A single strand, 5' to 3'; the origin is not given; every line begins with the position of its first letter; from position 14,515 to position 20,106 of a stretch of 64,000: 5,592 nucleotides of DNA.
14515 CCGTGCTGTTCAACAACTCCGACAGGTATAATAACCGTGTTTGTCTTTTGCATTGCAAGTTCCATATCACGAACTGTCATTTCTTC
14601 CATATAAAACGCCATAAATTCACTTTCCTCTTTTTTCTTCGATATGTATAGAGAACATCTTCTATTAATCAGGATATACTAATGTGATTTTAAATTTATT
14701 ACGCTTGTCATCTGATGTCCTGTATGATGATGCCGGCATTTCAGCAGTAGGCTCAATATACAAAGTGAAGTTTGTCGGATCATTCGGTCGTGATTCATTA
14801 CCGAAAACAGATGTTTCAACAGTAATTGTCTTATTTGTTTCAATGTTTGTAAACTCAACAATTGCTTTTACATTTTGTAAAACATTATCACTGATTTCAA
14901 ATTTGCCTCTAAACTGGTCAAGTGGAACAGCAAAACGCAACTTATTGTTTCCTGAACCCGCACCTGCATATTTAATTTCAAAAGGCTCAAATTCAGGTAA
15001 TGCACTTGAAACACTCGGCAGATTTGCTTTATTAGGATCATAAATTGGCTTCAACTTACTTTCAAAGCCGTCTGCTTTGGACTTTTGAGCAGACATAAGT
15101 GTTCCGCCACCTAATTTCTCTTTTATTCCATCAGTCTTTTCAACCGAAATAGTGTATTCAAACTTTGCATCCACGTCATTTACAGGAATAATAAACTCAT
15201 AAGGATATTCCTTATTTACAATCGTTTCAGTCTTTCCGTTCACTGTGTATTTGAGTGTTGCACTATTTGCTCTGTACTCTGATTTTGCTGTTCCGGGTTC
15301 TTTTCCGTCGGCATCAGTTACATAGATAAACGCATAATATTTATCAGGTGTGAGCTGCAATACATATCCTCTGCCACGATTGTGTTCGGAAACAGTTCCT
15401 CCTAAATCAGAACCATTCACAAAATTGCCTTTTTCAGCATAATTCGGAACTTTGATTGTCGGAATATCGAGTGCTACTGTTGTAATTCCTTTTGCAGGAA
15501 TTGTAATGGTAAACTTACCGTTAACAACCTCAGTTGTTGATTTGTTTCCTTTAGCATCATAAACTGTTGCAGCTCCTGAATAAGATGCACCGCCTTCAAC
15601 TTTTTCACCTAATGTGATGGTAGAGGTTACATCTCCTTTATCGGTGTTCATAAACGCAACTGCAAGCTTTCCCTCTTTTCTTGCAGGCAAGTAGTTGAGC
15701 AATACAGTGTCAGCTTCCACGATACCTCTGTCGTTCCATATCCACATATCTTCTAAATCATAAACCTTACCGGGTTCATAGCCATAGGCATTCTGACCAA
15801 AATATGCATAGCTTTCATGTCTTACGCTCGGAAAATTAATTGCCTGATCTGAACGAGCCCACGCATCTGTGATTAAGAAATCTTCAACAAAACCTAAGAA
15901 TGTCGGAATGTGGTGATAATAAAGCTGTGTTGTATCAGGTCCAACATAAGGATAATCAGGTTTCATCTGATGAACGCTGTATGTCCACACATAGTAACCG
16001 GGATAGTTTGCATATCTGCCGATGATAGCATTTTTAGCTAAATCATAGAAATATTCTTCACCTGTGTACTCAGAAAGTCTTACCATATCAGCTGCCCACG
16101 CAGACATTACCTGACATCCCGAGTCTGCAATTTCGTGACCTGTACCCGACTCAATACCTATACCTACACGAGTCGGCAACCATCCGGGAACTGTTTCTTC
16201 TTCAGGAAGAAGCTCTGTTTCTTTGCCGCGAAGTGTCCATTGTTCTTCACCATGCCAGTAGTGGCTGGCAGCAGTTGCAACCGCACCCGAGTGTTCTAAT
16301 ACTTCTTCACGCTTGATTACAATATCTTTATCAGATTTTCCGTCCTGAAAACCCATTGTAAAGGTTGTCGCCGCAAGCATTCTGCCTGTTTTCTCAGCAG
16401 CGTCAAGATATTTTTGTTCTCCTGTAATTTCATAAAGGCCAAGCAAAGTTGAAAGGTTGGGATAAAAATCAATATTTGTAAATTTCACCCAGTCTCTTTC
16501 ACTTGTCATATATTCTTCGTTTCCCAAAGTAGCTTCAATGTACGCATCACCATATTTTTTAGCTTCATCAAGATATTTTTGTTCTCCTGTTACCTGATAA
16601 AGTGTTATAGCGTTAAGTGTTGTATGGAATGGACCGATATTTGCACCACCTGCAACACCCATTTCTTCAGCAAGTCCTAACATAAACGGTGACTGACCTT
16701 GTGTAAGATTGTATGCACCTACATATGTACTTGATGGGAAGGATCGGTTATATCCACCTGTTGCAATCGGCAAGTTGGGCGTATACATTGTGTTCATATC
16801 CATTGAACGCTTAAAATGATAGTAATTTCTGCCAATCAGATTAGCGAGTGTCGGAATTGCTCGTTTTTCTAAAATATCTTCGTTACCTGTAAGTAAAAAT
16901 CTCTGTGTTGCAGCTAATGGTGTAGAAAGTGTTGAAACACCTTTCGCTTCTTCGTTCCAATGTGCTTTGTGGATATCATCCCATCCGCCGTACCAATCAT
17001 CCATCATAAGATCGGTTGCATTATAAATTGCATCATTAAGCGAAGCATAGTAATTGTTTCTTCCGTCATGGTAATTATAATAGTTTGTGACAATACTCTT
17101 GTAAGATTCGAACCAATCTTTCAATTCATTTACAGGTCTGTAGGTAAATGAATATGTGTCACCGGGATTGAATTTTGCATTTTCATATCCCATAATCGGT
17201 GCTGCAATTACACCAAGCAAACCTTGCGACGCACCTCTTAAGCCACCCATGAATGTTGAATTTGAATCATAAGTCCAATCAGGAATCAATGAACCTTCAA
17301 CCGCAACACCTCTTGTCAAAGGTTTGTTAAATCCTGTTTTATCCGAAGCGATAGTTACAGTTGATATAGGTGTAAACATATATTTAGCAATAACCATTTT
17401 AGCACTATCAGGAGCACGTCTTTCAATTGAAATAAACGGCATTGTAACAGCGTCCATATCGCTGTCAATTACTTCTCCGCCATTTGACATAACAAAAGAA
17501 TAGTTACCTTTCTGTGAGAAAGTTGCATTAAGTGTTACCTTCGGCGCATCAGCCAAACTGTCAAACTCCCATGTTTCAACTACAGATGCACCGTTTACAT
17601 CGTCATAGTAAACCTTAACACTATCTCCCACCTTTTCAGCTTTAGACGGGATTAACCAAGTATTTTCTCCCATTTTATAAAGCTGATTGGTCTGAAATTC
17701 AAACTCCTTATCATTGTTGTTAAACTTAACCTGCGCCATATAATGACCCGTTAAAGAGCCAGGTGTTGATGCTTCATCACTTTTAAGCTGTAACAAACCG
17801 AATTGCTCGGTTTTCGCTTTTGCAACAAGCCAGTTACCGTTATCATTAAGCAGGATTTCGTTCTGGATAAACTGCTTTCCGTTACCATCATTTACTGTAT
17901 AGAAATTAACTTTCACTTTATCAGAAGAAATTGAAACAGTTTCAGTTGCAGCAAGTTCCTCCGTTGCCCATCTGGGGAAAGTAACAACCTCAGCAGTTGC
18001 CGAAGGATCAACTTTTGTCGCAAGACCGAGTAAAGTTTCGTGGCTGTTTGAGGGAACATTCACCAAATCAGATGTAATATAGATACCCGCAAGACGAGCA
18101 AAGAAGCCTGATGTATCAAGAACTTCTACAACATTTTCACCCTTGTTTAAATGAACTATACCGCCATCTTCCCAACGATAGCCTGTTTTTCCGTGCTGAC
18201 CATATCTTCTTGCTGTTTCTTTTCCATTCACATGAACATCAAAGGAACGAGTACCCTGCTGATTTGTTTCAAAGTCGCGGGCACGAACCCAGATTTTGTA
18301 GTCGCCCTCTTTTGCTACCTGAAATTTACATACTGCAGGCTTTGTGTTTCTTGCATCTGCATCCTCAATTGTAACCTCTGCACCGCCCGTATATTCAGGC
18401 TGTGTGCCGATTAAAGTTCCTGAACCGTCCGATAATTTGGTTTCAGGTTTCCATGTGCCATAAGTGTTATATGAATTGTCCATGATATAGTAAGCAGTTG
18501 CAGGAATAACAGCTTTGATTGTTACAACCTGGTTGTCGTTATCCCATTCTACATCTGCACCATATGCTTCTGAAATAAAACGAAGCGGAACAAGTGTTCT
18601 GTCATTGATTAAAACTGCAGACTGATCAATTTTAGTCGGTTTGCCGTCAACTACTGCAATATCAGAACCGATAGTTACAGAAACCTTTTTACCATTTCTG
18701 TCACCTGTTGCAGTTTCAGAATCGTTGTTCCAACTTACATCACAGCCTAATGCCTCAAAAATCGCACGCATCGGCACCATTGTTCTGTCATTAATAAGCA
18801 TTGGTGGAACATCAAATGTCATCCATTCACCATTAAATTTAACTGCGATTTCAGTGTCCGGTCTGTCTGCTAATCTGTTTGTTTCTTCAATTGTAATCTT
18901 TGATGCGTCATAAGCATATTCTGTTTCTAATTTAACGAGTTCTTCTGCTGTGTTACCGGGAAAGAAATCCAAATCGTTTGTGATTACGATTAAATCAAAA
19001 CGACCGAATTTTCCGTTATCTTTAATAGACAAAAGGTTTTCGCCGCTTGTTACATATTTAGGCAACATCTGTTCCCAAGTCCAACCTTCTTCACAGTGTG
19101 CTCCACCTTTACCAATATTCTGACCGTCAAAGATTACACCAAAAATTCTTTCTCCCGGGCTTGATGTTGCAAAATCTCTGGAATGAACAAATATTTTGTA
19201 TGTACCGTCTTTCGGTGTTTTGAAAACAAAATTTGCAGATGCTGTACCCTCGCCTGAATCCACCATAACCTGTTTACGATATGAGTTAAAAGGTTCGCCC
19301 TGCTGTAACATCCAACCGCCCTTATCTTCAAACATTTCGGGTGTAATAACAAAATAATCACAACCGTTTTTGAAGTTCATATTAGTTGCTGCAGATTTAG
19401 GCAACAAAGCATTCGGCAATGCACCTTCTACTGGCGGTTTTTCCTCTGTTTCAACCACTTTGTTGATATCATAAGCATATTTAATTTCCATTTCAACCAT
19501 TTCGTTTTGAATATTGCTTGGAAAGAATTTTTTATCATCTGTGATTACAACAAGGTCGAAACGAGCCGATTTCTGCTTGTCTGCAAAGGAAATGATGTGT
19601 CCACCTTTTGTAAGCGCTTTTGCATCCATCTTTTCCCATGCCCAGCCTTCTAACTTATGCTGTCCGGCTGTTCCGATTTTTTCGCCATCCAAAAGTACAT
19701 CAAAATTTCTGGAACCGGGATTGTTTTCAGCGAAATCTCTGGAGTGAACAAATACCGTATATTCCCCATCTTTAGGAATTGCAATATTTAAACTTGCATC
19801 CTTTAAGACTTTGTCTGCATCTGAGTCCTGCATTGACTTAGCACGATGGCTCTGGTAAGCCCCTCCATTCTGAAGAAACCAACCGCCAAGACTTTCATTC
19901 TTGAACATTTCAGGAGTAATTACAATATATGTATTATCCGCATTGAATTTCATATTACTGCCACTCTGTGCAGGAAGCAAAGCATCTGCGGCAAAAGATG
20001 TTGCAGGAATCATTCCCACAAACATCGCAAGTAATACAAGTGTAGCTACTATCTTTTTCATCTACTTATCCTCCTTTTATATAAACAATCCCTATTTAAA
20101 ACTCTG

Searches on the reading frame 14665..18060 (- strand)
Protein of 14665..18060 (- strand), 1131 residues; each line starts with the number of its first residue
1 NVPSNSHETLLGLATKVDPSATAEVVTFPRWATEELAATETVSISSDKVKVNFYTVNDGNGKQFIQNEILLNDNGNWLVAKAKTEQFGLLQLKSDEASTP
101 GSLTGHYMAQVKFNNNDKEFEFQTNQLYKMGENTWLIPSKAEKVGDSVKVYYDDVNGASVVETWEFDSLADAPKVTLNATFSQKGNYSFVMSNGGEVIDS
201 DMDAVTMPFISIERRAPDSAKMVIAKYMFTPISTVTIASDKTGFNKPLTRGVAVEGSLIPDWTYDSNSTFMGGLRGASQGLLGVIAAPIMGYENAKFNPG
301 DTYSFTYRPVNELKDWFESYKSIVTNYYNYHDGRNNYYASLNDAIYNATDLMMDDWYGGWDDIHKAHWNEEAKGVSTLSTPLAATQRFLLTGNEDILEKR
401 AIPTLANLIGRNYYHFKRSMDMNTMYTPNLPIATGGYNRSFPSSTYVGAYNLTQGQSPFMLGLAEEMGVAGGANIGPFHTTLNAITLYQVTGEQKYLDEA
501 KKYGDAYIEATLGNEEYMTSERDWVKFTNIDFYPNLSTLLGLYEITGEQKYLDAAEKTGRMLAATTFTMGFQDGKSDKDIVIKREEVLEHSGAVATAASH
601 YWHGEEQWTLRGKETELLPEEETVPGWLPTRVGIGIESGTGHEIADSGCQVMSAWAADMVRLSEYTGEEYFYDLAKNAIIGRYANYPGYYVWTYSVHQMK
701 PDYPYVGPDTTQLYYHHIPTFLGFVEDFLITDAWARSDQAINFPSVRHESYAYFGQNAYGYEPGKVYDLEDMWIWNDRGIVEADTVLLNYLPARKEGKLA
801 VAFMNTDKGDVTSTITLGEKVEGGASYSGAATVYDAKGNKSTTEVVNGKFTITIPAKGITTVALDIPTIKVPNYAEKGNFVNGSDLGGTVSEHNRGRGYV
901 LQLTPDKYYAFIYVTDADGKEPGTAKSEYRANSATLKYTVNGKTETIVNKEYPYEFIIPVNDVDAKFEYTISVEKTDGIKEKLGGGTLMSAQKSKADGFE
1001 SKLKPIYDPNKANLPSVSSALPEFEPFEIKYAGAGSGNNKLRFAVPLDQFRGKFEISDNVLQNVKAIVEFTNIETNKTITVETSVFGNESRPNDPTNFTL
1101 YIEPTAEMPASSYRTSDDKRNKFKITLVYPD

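Call 33: search_solved_structures(query=window:14665-18060:-, max_evalue=1)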
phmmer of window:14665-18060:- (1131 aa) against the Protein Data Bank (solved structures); distinct sequences matched with E-value up to 1: 2.
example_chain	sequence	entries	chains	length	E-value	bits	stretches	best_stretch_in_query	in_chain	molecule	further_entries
2gh4_A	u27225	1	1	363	0.6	10.8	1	483-561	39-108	Putative glycosyl hydrolase yteR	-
1nc5_A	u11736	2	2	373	0.63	10.7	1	483-561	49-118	hypothetical protein yTER | Putative glycosyl hydrolase yteR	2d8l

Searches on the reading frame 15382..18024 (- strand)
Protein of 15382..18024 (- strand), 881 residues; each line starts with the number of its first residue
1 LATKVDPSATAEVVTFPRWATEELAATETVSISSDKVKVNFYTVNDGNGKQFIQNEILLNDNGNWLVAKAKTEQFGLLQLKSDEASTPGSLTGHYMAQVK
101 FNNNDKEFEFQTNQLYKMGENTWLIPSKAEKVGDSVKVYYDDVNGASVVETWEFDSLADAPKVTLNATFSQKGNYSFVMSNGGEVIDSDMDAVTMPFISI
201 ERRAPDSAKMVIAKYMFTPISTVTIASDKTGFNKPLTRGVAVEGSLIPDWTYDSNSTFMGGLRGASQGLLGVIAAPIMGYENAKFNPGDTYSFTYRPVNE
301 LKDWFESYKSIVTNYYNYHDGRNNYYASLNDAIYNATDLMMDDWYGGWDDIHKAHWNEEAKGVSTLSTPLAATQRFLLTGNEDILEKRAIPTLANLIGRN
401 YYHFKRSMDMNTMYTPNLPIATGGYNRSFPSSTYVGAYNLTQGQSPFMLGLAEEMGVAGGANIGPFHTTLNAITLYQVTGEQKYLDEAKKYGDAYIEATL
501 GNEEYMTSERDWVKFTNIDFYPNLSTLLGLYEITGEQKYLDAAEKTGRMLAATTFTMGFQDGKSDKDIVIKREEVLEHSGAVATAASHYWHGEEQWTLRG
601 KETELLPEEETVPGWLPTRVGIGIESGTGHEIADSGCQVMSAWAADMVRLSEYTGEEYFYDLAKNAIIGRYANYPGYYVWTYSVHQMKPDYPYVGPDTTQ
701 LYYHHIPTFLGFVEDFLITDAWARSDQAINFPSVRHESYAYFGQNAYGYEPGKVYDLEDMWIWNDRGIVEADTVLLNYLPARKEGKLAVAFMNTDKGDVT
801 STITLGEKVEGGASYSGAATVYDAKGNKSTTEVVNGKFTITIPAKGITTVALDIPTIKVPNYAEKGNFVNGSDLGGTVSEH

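Call 67: find_homologous_proteins(query=window:15382-18024:-, max_evalue=1e-10)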
Query window:15382-18024:- (881 aa): 14 proteins with E <= 1e-10 among 8000 candidates.
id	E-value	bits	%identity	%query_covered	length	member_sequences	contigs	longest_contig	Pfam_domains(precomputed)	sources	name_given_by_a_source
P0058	0.0e+0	1115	55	100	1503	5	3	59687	PF07833.17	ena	-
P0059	8.4e-194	664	43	84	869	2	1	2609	-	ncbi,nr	ncbi:MAG: hypothetical protein IJN39_06190, partial [Clostridia bacterium]|nr:hypothetical protein [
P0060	3.0e-186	639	40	98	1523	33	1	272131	PF07833.17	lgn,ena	-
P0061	4.6e-182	625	39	97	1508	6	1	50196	PF07833.17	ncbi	-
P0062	9.0e-178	611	39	97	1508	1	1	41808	PF07833.17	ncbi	-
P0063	5.1e-176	605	38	98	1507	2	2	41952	PF07833.17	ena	-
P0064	1.3e-169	584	38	98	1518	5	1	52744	PF07833.17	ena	-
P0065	3.4e-162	560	37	96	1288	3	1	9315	-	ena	-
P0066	2.5e-158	547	35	94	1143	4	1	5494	PF07833.17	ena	-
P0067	3.7e-156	540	35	98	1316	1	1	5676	-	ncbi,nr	ncbi:MAG: hypothetical protein IJN39_05590, partial [Clostridia bacterium]|nr:hypothetical protein [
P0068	4.5e-148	513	38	81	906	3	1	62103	-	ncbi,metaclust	ncbi:hypothetical protein, partial [Paenibacillus sp. cl123]|metaclust:status=active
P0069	6.3e-114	400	36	76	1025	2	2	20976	PF07833.17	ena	-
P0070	3.8e-105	371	38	62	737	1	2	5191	-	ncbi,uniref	ncbi:hypothetical protein SAMN02799630_06118, partial [Paenibacillus sp. UNCCL117]|uniref:hypothetic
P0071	2.5e-91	325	28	97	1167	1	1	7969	-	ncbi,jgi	jgi:hypothetical protein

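Call 69: search_solved_structures(query=A5, max_evalue=1)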
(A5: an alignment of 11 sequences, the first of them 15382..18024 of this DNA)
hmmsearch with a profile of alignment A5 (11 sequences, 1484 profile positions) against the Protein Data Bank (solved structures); distinct sequences matched with E-value up to 1: 30.
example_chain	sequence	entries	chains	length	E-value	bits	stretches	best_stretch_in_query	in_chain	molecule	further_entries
1d6u_A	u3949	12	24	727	0.00011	23.1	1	51-126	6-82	COPPER AMINE OXIDASE | AMINE OXIDASE | PRIMARY AMINE OXIDASE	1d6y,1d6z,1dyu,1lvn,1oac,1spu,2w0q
1jrq_A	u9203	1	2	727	0.00011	23.1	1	51-126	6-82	Copper amine oxidase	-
6ezz_A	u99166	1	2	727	0.00014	22.7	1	51-126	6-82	Primary amine oxidase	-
1qaf_A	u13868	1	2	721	0.00019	22.3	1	52-126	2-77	PROTEIN (COPPER AMINE OXIDASE)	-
1qal_A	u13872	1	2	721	0.00019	22.3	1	52-126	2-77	COPPER AMINE OXIDASE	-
1qak_A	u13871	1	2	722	0.00019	22.3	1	52-126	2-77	COPPER AMINE OXIDASE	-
6grr_B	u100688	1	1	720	0.00024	21.9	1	52-126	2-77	Amine oxidase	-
6grr_A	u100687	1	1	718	0.00037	21.3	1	52-126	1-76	Amine oxidase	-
6ex6_B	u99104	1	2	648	0.00057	20.7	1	747-821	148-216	Six-hairpin glycosidase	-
4c1s_A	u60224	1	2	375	0.087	13.5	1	788-828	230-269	GLYCOSIDE HYDROLASE FAMILY 76 MANNOSIDASE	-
3wre_A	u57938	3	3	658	0.1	13.2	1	747-818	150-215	Non-reducing end beta-L-arabinofuranosidase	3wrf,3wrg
7exu_A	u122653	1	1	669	0.11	13.2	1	747-818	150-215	Non-reducing end beta-L-arabinofuranosidase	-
3wkw_A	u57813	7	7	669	0.11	13.2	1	747-818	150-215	Non-reducing end beta-L-arabinofuranosidase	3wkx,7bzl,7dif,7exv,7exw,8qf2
5m77_A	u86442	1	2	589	0.15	12.7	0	798-826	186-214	Alpha-1,6-mannanase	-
3vxd_A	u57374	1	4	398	0.17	12.5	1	752-820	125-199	Putative uncharacterized protein gbs1889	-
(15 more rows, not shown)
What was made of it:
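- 14665..20061 (-): Gene B: a 1798-aa secreted protein with three B-type modules, a Cu_amine_oxidN1 domain and a large uncharacterised core. The core profile gives weak six-hairpin glycosidase hits (call 69).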

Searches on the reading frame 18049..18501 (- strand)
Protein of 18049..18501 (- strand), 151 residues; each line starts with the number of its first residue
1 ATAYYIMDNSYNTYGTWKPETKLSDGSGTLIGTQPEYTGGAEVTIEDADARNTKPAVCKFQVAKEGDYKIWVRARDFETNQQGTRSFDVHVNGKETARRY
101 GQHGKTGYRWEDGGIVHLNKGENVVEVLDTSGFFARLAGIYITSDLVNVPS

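Call 14: search_protein_families(library=pfam, proteins=[window:18049-18501:-], max_evalue=10)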
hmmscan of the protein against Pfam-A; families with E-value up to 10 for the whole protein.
window:18049-18501:- (151 aa): 3 families
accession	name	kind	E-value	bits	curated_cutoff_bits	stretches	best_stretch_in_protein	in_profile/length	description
PF25275.1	Golvesin_C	-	0.00062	20.3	31.6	1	42-130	30-116/132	Golvesin C-terminal domain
PF11721.14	Malectin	-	0.069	13.6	23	1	60-95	67-104/163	Malectin domain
PF21253.3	Mann_GBD_bact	-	0.13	12.9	27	1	46-132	23-113/143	Mannanase, galactose-binding domain-like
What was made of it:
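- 18052..18501 (-): B-type module 3 (aa 521-670). Golvesin_C 20.3 bits (call 14).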

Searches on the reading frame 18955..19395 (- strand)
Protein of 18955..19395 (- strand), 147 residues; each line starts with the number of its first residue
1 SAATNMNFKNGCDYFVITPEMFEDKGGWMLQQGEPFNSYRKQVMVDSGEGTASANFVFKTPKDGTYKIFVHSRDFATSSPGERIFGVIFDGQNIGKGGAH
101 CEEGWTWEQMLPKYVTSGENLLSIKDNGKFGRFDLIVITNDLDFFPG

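Call 14: search_protein_families(library=pfam, proteins=[window:18955-19395:-], max_evalue=10)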
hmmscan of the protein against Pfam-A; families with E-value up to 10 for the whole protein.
window:18955-19395:- (147 aa): 2 families
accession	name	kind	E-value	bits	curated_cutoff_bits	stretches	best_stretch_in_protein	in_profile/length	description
PF11721.14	Malectin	-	0.016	15.6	23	1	53-92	62-103/163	Malectin domain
PF25275.1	Golvesin_C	-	0.026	15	31.6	1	22-73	11-62/132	Golvesin C-terminal domain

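Call 44: search_solved_structures(query=A2, max_evalue=1, show_alignments=1)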
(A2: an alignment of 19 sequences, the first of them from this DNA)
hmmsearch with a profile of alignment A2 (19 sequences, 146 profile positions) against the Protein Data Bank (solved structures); distinct sequences matched with E-value up to 1: 25.
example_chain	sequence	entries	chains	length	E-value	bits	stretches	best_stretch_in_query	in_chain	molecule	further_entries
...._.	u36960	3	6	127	3.4e-05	27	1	50-129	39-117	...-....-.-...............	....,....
3wnl_A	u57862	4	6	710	0.00018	24.7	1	42-127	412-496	Cycloisomaltooligosaccharide glucanotransferase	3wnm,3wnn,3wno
3wnk_A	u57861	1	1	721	0.00018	24.7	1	42-127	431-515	Cycloisomaltooligosaccharide glucanotransferase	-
5wug_A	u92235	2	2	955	0.00026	24.1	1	44-124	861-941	Beta-glucosidase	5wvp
2cdo_A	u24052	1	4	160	0.00028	24.1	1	5-129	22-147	BETA-AGARASE 1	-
2cdp_A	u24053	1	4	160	0.00031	23.9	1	5-129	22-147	BETA-AGARASE 1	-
6ueh_A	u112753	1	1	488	0.00031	23.9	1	11-138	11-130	Cow rumen GH26 endo-mannanase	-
3wnp_A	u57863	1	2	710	0.00044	23.4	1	42-127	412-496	Cycloisomaltooligosaccharide glucanotransferase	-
6f2p_A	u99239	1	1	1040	0.00053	23.2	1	19-123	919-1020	Paenibacillus xanthan lyase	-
2w47_A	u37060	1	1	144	0.00065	22.9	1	51-125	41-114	LIPOLYTIC ENZYME, G-D-S-L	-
2w1w_A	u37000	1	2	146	0.00067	22.8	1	51-125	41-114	LIPOLYTIC ENZYME, G-D-S-L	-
2vzs_A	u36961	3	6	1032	0.0009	22.4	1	50-129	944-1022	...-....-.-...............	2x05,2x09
2vzo_A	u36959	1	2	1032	0.0009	22.4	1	50-129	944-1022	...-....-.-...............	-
2vzu_A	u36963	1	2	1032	0.0009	22.4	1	50-129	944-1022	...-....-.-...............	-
2vzt_A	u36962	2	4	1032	0.00092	22.4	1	50-129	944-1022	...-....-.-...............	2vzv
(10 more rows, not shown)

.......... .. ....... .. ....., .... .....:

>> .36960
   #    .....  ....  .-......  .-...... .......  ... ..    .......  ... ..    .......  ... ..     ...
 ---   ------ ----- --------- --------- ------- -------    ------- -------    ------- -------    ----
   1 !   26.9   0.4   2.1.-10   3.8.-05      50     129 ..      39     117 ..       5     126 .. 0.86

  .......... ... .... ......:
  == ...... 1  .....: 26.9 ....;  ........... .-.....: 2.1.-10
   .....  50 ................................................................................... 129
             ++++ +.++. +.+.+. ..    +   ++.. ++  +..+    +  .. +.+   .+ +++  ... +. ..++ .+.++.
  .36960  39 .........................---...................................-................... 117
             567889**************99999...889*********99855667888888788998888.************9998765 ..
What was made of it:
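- On CBM6/CBM35/CBM36-like beta-jelly-roll superfamily (galactose-binding-domain-like): The B-type profile hits PDB CBM35 and CBM6 chains at 3e-5 to 1e-3 (call 44).
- Closest known: CBM6 and CBM35 carbohydrate-binding modules. Same: The B-type profile hits them by sequence (call 44).
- The B-type sequence profile independently hits many of the same entries: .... 3.4e-5, 2cdo 2.8e-4, 2w47 6.5e-4, plus Paenibacillus xanthan lyase 6f2p at 5.3e-4 (call 44).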

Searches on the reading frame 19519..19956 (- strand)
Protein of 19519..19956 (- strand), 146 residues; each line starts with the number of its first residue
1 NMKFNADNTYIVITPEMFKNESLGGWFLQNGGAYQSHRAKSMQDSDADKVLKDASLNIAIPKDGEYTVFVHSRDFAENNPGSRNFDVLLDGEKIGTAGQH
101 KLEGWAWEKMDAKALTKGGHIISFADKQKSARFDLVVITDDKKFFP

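Call 14: search_protein_families(library=pfam, proteins=[window:19519-19956:-], max_evalue=10)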
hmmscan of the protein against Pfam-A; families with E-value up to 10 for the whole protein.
window:19519-19956:- (146 aa): 4 families
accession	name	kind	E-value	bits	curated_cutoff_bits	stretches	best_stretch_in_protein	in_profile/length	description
PF25275.1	Golvesin_C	-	0.0011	19.4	31.6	1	24-140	15-126/132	Golvesin C-terminal domain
PF11721.14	Malectin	-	0.0012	19.2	23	1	57-92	68-103/163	Malectin domain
PF18033.7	SpuA_C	-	0.13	12.9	26.3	1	57-109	21-77/93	SpuA C-terminal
PF01565.28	FAD_binding_4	-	0.24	11.5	26.4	1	14-44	91-121/139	FAD binding domain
